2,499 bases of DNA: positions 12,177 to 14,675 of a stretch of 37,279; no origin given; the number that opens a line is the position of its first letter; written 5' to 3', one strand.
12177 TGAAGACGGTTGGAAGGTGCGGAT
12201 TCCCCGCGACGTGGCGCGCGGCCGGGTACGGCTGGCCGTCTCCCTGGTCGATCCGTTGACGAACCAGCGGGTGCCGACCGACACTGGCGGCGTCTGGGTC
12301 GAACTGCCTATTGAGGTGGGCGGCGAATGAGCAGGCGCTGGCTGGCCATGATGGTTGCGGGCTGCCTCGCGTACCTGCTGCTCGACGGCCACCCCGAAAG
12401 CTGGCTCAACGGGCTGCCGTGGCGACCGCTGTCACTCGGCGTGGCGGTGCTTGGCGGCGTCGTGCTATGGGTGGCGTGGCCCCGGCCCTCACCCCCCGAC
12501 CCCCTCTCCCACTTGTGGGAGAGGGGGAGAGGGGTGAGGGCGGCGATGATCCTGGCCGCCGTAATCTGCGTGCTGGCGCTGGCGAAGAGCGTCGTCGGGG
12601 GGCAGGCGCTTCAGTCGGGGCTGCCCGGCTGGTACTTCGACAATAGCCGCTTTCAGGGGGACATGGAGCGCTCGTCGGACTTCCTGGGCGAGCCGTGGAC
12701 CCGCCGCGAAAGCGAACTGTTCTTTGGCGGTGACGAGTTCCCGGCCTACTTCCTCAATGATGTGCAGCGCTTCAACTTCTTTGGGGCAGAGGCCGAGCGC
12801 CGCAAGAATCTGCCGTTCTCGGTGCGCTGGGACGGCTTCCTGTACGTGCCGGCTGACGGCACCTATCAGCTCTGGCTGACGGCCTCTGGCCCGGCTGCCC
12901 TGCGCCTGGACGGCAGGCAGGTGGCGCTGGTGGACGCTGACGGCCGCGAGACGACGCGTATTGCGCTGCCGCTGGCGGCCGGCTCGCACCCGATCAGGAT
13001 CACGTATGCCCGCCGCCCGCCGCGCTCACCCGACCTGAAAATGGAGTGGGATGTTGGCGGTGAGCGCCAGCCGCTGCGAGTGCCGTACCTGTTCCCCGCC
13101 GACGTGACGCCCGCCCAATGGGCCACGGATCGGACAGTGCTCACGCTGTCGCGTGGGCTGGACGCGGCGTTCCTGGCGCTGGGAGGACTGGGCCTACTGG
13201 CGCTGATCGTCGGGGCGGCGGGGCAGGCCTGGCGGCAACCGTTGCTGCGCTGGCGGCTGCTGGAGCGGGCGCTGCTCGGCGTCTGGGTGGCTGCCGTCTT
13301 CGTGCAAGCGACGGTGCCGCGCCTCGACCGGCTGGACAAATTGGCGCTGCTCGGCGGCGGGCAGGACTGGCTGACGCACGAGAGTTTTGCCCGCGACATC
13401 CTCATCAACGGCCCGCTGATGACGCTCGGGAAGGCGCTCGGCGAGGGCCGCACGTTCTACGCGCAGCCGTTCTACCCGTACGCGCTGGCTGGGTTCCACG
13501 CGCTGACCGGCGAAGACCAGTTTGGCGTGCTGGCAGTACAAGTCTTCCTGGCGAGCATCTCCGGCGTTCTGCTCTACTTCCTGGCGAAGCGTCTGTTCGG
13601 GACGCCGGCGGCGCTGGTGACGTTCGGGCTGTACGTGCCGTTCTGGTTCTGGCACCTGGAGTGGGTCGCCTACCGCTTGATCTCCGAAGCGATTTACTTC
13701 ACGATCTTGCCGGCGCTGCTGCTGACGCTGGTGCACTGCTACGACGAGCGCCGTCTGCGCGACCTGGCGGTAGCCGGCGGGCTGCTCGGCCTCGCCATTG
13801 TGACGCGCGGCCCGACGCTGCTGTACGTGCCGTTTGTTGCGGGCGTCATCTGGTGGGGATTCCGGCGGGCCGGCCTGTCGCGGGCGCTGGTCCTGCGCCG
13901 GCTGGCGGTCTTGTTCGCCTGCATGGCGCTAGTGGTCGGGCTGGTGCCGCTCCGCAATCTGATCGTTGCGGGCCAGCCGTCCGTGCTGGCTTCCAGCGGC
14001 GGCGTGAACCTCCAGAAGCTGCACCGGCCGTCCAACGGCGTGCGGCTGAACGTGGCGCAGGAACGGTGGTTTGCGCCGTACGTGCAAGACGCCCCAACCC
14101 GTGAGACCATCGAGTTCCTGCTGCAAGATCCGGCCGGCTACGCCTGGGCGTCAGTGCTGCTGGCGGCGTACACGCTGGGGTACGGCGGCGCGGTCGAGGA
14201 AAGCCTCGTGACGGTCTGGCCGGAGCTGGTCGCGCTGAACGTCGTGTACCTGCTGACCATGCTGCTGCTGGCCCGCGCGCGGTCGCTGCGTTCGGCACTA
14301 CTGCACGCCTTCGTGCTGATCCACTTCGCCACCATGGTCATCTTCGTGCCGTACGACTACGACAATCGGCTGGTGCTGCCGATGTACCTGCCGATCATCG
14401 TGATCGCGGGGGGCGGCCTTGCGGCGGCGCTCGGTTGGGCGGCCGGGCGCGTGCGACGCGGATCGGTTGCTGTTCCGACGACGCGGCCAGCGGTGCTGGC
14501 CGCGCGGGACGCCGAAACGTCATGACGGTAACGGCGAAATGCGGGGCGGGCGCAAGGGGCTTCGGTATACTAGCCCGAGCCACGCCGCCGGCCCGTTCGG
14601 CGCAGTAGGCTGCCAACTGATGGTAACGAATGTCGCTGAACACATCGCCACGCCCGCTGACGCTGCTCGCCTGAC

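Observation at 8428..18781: Emb-like tandem array of four giant GT-C membrane proteins, three with an extracytoplasmic PA14-like module ahead of the catalytic core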

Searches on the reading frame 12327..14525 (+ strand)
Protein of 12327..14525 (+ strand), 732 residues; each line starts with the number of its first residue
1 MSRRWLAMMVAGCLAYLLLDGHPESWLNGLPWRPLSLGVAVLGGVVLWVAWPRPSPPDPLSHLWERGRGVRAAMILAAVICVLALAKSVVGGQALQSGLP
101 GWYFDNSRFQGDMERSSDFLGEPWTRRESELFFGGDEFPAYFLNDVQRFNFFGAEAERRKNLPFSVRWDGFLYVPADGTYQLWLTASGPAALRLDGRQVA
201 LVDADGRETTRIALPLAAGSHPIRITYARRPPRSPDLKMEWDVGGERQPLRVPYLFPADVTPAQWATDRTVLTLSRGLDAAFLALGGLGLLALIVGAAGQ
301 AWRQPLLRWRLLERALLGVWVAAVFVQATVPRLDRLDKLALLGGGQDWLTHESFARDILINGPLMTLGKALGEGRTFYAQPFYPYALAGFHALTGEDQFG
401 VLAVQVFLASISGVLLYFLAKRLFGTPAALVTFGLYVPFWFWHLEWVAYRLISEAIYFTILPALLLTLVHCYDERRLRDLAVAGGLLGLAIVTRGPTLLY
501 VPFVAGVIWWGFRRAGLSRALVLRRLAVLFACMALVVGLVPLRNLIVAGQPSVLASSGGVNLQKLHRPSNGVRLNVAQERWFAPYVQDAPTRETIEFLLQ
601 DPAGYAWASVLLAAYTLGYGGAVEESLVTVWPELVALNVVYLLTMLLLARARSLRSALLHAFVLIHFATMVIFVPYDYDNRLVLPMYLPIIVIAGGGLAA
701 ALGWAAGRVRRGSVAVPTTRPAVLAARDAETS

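Call 7: search_protein_families(library=pfam, proteins=[window:12327-14525:+], max_evalue=0.1)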
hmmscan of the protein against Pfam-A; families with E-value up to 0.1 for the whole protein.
window:12327-14525:+ (732 aa): 2 families
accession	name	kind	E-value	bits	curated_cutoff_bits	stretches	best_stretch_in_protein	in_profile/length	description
PF13231.12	PMT_2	-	1.4e-10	42.1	26.1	1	381-533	4-154/160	Dolichyl-phosphate-mannose-protein mannosyltransferase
PF07691.17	PA14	-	5.6e-10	39.6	24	1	97-241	3-133/147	PA14 domain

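Call 8: search_protein_families(library=ncbifam, proteins=[window:12327-14525:+], max_evalue=0.1)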
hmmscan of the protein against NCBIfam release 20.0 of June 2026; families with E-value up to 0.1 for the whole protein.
window:12327-14525:+ (732 aa): 0 families

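Call 11: find_homologous_proteins(query=window:12327-14525:+, max_evalue=0.00001)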
Query window:12327-14525:+ (732 aa): 124 proteins with E <= 0.00001 among 8000 candidates; the best 120 are listed.
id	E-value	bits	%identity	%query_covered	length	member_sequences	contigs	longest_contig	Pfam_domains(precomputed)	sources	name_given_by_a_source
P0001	0.0e+0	1626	99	100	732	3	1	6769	PF07691.18,PF13231.13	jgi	-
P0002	0.0e+0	1452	89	100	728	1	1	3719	PF07691.18,PF13231.13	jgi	jgi:hypothetical protein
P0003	0.0e+0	1276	77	100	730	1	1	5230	PF07691.18,PF13231.13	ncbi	-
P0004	0.0e+0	1141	73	96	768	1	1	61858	PF07691.18,PF13231.13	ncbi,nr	ncbi:MAG: glycosyltransferase family 39 protein [Chloroflexi bacterium]|nr:glycosyltransferase famil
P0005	0.0e+0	1137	71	98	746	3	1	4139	PF07691.18,PF13231.13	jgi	-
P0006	0.0e+0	1136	69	97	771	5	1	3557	PF07691.18,PF13231.13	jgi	jgi:hypothetical protein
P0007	0.0e+0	1124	69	97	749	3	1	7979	PF07691.18,PF13231.13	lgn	-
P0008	0.0e+0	1119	70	98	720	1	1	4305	PF07691.18,PF13231.13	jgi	jgi:hypothetical protein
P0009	0.0e+0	1109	70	99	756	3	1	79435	PF07691.18,PF13231.13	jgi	jgi:4-amino-4-deoxy-L-arabinose transferase-like glycosyltransferase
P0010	0.0e+0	1103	70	98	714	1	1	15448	PF07691.18,PF13231.13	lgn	-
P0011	0.0e+0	1098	69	99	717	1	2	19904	PF07691.18,PF13231.13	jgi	jgi:hypothetical protein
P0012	0.0e+0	1097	72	89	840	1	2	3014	PF07691.18,PF13231.13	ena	-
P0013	0.0e+0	1093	69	97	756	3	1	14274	PF07691.18,PF13231.13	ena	-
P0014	0.0e+0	1093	69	98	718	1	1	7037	PF07691.18,PF13231.13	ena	-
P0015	0.0e+0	1093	69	98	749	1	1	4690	PF07691.18,PF13231.13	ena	-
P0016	0.0e+0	1093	69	98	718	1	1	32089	PF07691.18,PF13231.13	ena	-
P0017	0.0e+0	1093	69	98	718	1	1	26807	PF07691.18,PF13231.13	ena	-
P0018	0.0e+0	1093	69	98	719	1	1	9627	PF07691.18,PF13231.13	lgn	-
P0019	0.0e+0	1092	69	98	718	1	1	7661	PF07691.18,PF13231.13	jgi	-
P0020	0.0e+0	1092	69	98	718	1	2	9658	PF07691.18,PF13231.13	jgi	-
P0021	0.0e+0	1091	69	99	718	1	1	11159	PF07691.18,PF13231.13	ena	-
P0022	0.0e+0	1091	68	98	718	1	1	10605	PF07691.18,PF13231.13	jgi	-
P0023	0.0e+0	1085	67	98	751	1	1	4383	PF07691.18,PF13231.13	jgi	jgi:hypothetical protein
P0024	0.0e+0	1084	68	99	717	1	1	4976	PF07691.18,PF13231.13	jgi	jgi:Dolichyl-phosphate-mannose-protein mannosyltransferase/PA14 domain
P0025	0.0e+0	1081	69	96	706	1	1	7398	PF07691.18,PF13231.13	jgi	-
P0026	0.0e+0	1035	72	87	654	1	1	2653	PF07691.18,PF13231.13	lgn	-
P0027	0.0e+0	1031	71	87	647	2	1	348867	PF07691.18,PF13231.13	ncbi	ncbi:MAG: glycosyltransferase family 39 protein [Chloroflexota bacterium]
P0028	0.0e+0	1019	74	85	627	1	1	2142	PF07691.18,PF13231.13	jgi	jgi:hypothetical protein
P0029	0.0e+0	1016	70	89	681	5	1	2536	PF07691.18,PF13231.13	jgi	jgi:hypothetical protein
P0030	3.9e-290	983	63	98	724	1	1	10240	PF13231.13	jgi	jgi:hypothetical protein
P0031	1.1e-288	978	62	98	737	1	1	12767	PF07691.18,PF13231.13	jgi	jgi:4-amino-4-deoxy-L-arabinose transferase-like glycosyltransferase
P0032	1.3e-275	935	67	86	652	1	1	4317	PF07691.18,PF13231.13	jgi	jgi:hypothetical protein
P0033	1.3e-273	928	65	88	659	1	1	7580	PF07691.18,PF13231.13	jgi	jgi:hypothetical protein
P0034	5.9e-261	886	64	85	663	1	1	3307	PF07691.18,PF13231.13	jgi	jgi:hypothetical protein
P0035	1.1e-260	885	60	92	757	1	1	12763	PF13231.13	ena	-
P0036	2.8e-254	864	58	96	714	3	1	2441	PF07691.18,PF13231.13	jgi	jgi:dolichyl-phosphate-mannose-protein mannosyltransferase/PA14 domain-containing protein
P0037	8.5e-254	863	58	96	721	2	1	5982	PF07691.18,PF13231.13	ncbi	-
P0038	6.9e-253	860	59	92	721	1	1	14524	PF07691.18,PF13231.13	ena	-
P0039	2.1e-251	855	70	76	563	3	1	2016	PF07691.18,PF13231.13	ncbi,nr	ncbi:MAG TPA: PA14 domain-containing protein, partial [Chloroflexota bacterium]|nr:PA14 domain-conta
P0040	3.1e-251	854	56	97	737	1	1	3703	PF07691.18,PF13231.13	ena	-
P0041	3.0e-250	851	58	94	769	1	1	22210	PF13231.13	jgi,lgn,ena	-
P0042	4.1e-250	850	56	96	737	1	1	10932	PF07691.18,PF13231.13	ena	-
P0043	5.8e-247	840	57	98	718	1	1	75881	PF07691.18,PF13231.13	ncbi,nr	ncbi:MAG: glycosyltransferase family 39 protein [Chloroflexi bacterium]|nr:glycosyltransferase famil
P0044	4.3e-244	831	57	94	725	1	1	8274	PF07691.18,PF13231.13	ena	-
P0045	2.7e-241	821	56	97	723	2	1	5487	PF07691.18,PF13231.13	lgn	-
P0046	2.9e-240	818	56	96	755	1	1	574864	PF07691.18,PF13231.13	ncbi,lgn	-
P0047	7.0e-240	817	57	93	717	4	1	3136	PF07691.18,PF13231.13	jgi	jgi:hypothetical protein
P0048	8.8e-240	816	54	98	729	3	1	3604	PF07691.18,PF13231.13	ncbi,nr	ncbi:MAG TPA: glycosyltransferase family 39 protein [Chloroflexota bacterium]|nr:glycosyltransferase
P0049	4.4e-239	814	55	97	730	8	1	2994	PF07691.18,PF13231.13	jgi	-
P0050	4.7e-236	804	55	94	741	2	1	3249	PF07691.18,PF13231.13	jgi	jgi:Dolichyl-phosphate-mannose-protein mannosyltransferase/PA14 domain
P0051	1.8e-232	792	58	86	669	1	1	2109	PF07691.18,PF13231.13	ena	-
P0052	6.3e-227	774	58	86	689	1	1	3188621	PF07691.18,PF13231.13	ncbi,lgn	ncbi:MAG: PA14 domain-containing protein [Chloroflexota bacterium]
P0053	3.1e-225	768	54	96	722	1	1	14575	PF07691.18,PF13231.13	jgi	jgi:hypothetical protein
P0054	1.2e-207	710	70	64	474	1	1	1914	PF13231.13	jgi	jgi:hypothetical protein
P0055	1.7e-192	660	72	58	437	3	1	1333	PF13231.13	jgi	jgi:4-amino-4-deoxy-L-arabinose transferase-like glycosyltransferase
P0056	5.4e-186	638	74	54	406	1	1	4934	PF13231.13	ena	-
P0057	1.5e-176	607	47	93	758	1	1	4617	PF07691.18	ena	-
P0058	1.9e-173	597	46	97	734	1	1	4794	PF07691.18,PF13231.13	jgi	jgi:hypothetical protein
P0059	3.9e-170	586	45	93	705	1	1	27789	PF07691.18,PF13231.13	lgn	-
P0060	6.4e-169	582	46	97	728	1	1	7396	PF07691.18,PF13231.13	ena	-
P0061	1.4e-168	581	45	97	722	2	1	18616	PF07691.18,PF13231.13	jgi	jgi:Dolichyl-phosphate-mannose-protein mannosyltransferase/PA14 domain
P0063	1.7e-165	571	47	93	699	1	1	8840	PF13231.13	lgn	-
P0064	1.4e-164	568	44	93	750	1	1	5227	PF13231.13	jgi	jgi:hypothetical protein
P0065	5.8e-161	556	45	93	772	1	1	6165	PF13231.13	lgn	-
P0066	1.7e-160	554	44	94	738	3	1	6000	PF13231.13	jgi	jgi:hypothetical protein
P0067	2.8e-158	547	45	88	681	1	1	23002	PF07691.18,PF13231.13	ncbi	ncbi:MAG: glycosyltransferase family 39 protein [Chloroflexota bacterium]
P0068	8.1e-157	542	44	95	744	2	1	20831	PF13231.13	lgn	-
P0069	3.8e-155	536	46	60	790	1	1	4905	PF07691.18,PF13231.13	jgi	jgi:4-amino-4-deoxy-L-arabinose transferase-like glycosyltransferase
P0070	2.0e-148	514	45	88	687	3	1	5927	PF07691.18,PF13231.13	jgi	jgi:hypothetical protein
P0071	2.4e-148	514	45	97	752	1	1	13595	PF07691.18,PF13231.13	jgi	jgi:hypothetical protein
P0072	1.3e-147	512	43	98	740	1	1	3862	PF07691.18,PF13231.13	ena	-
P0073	1.3e-147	512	43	94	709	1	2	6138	PF07691.18,PF13231.13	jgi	jgi:hypothetical protein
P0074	2.1e-143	498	62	51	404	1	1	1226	PF13231.13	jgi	jgi:4-amino-4-deoxy-L-arabinose transferase-like glycosyltransferase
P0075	4.7e-140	487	43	96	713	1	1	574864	PF07691.18,PF13231.13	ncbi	-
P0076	1.4e-138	482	43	95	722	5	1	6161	PF07691.18,PF13231.13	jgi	jgi:4-amino-4-deoxy-L-arabinose transferase-like glycosyltransferase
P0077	4.2e-138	480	42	95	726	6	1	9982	PF07691.18,PF13231.13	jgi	-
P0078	1.2e-137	479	43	97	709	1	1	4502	PF07691.18,PF13231.13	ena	-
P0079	1.2e-137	479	42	88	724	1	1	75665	PF07691.18,PF13231.13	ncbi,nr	ncbi:MAG: glycosyltransferase family 39 protein [Chloroflexi bacterium]|nr:glycosyltransferase famil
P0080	1.3e-136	475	43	85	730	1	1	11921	PF07691.18,PF13231.13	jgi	jgi:hypothetical protein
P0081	4.1e-136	474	41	94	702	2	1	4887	PF07691.18,PF13231.13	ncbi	-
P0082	8.1e-135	469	41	99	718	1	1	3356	PF07691.18,PF13231.13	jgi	jgi:hypothetical protein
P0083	8.2e-134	466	40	96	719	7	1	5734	PF07691.18,PF13231.13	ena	-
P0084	1.5e-133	465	41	93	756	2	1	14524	PF07691.18,PF13231.13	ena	-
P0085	1.9e-133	465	40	99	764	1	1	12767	PF07691.18,PF13231.13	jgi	jgi:hypothetical protein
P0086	1.6e-132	462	41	95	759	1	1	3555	PF07691.18,PF13231.13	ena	-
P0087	2.2e-132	461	41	98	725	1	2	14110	PF07691.18,PF13231.13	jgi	jgi:hypothetical protein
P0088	5.3e-132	460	41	99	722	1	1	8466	PF07691.18,PF13231.13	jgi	jgi:hypothetical protein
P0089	3.4e-130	454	42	89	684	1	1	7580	PF13231.13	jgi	jgi:hypothetical protein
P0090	1.1e-129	452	41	97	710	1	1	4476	PF07691.18,PF13231.13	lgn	-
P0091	4.3e-129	450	41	89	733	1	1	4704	PF07691.18,PF13231.13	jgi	-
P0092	6.6e-129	450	39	98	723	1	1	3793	PF07691.18,PF13231.13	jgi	jgi:hypothetical protein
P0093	2.3e-128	448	40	83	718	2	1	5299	PF13231.13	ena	-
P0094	2.6e-128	448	40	97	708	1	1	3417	PF07691.18,PF13231.13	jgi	jgi:hypothetical protein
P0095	1.1e-127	446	42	82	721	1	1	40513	PF13231.13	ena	-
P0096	6.1e-127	443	37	96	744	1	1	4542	PF07691.18,PF13231.13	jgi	jgi:hypothetical protein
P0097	7.0e-127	443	39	99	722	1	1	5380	PF07691.18,PF13231.13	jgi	jgi:hypothetical protein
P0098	3.5e-126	441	39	98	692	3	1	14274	PF07691.18,PF13231.13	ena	-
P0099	1.4e-125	439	38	98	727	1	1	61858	PF13231.13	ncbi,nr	ncbi:MAG: glycosyltransferase family 39 protein [Chloroflexi bacterium]|nr:glycosyltransferase famil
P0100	2.9e-125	438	42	86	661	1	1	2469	PF07691.18,PF13231.13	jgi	jgi:hypothetical protein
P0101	5.7e-125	437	42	84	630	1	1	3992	PF07691.18,PF13231.13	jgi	jgi:hypothetical protein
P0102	6.9e-124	433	42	95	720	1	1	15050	PF07691.18,PF13231.13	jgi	jgi:hypothetical protein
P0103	7.3e-121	423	40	82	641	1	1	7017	PF07691.18,PF13231.13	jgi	jgi:hypothetical protein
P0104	6.3e-120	420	41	77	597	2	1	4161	PF13231.13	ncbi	ncbi:MAG: glycosyltransferase family 39 protein, partial [Chloroflexota bacterium]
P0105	8.9e-120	419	45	52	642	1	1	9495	PF07691.18,PF13231.13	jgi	jgi:hypothetical protein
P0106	1.5e-119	419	39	85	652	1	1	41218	PF07691.18,PF13231.13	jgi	jgi:hypothetical protein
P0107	5.9e-119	417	40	81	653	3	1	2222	PF13231.13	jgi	jgi:hypothetical protein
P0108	5.5e-118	414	39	95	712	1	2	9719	PF13231.13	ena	-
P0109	3.6e-116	408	42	82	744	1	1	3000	PF07691.18,PF13231.13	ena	-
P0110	6.4e-115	403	38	100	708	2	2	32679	PF07691.18,PF13231.13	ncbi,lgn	-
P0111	6.4e-114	400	41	83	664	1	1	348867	PF13231.13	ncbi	ncbi:MAG: glycosyltransferase family 39 protein [Chloroflexota bacterium]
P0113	2.4e-108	382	37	92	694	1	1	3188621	PF13231.13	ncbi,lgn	ncbi:MAG: glycosyltransferase family 39 protein [Chloroflexota bacterium]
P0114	3.8e-107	378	38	95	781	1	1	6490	PF07691.18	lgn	-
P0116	3.8e-104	368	37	95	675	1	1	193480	PF13231.13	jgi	jgi:hypothetical protein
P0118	7.2e-98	347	47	53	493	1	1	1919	PF13231.13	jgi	jgi:hypothetical protein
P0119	6.1e-95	337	47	50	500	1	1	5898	PF13231.13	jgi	jgi:hypothetical protein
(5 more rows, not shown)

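Call 18: search_solved_structures(query=A1, max_evalue=1, show_alignments=2)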
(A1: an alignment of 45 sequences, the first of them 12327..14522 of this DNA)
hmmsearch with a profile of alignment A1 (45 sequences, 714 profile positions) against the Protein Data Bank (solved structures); distinct sequences matched with E-value up to 1: 33.
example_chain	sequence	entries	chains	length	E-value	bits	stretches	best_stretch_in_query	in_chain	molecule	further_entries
6qdi_A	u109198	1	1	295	1.4e-12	49.8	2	148-238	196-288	PA14 domain-containing protein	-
6qe7_A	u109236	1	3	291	5.5e-11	44.5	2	149-237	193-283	Anti-sigma-I factor RsgI3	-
7mjr_A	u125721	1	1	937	0.00013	23.5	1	150-244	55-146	Vip4Da1 protein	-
3tew_A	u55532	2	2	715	0.0009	20.7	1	151-247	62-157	Protective antigen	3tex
3tey_A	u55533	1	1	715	0.0009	20.7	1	151-247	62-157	Protective antigen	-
4ee2_A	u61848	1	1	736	0.00094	20.6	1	151-247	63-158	Protective antigen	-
1acc_A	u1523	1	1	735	0.00094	20.6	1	151-247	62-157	ANTHRAX PROTECTIVE ANTIGEN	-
5fr3_A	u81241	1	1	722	0.00094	20.6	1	151-247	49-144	PROTECTIVE ANTIGEN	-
3q8c_A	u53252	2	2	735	0.00094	20.6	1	151-247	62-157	Protective antigen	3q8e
1t6b_X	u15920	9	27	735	0.00094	20.6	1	151-247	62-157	Protective Antigen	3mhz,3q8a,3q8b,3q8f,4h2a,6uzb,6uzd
4nam_A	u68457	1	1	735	0.00094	20.6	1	151-247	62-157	Protective antigen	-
3tez_A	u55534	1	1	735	0.00094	20.6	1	151-247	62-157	Protective antigen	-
6zxj_A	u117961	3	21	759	0.00098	20.6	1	151-247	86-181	Protective antigen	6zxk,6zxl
6vra_B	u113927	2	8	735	0.0011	20.4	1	151-246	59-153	Protective antigen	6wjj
6vra_A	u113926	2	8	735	0.0014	20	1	151-245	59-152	Protective antigen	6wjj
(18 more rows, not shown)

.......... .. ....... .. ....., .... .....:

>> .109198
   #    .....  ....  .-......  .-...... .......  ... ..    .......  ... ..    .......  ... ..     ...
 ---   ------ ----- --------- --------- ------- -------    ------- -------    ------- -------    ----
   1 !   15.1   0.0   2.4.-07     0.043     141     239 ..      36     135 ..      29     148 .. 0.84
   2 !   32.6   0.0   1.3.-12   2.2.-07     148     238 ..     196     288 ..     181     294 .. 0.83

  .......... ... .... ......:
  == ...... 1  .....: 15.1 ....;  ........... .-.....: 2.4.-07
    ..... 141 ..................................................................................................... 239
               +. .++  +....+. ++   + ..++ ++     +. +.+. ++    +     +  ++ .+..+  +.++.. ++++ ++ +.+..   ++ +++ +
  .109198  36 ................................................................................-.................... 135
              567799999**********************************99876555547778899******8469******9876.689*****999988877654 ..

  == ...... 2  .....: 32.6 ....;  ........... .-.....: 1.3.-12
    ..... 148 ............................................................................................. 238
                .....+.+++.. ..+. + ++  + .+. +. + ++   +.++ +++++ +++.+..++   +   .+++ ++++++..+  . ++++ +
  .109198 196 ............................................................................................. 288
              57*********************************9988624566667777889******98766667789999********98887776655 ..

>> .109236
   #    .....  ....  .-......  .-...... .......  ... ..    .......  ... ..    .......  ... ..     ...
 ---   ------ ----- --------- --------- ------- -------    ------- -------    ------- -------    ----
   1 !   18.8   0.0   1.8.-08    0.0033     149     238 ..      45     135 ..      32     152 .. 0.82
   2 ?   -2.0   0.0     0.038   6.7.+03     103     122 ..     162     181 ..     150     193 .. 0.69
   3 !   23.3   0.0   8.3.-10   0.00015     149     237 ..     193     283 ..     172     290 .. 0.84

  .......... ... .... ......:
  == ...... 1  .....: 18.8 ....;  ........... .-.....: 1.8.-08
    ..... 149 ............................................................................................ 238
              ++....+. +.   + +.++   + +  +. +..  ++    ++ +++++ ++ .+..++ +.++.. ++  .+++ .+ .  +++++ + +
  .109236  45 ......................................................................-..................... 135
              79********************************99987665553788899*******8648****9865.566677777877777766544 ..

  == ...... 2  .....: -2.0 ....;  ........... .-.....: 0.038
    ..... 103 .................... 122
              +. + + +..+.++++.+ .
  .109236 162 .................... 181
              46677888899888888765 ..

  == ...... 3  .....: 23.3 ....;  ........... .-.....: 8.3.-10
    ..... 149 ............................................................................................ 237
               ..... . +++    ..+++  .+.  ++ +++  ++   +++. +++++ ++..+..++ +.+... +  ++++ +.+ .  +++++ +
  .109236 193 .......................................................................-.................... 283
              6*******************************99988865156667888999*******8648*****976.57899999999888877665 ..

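Call 24: find_encoding_contigs(protein=P0004, flank=10000, max_places=2)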
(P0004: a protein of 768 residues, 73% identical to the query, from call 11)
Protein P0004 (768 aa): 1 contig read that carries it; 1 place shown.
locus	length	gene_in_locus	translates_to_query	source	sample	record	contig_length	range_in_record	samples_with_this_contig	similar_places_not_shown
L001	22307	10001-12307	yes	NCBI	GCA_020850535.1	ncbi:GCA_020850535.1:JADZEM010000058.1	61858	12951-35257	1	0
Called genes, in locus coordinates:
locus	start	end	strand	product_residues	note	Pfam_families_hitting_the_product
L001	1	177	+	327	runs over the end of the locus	PF19300:BPD_transp_1_N, PF00528:BPD_transp_1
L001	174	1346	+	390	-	PF12911:OppC_N, PF00528:BPD_transp_1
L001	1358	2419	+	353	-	PF00005:ABC_tran, PF13304:AAA_21 (weak), PF08352:oligo_HPY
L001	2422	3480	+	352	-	PF00005:ABC_tran, PF08352:oligo_HPY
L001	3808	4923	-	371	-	PF02746:MR_MLE_N, PF13378:MR_MLE_C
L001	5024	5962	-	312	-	PF01073:3Beta_HSD, PF01370:Epimerase, PF02719:Polysacc_synt_2, PF04321:RmlD_sub_bind, PF07993:NAD_binding_4, PF13460:NAD_binding_10, PF16363:GDP_Man_Dehyd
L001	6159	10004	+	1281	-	PF13231:PMT_2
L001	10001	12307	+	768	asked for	PF07691:PA14, PF13231:PMT_2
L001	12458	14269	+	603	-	PF09852:DUF2079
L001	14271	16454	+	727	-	PF13231:PMT_2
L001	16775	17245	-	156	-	PF04892:VanZ-LLP1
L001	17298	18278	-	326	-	PF01073:3Beta_HSD, PF01370:Epimerase, PF02719:Polysacc_synt_2, PF04321:RmlD_sub_bind, PF05368:NmrA (weak), PF13460:NAD_binding_10, PF16363:GDP_Man_Dehyd, PF07993:NAD_binding_4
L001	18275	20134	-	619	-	PF00953:Glycos_transf_4, PF13727:CoA_binding_3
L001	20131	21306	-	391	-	PF13439:Glyco_transf_4, PF13477:Glyco_trans_4_2, PF13579:Glyco_trans_4_4, PF00534:Glycos_transf_1, PF13692:Glyco_trans_1_4, PF13524:Glyco_trans_1_2 (weak)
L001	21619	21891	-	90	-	PF02627:CMD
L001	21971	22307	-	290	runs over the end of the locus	PF01909:NTP_transf_2 (weak)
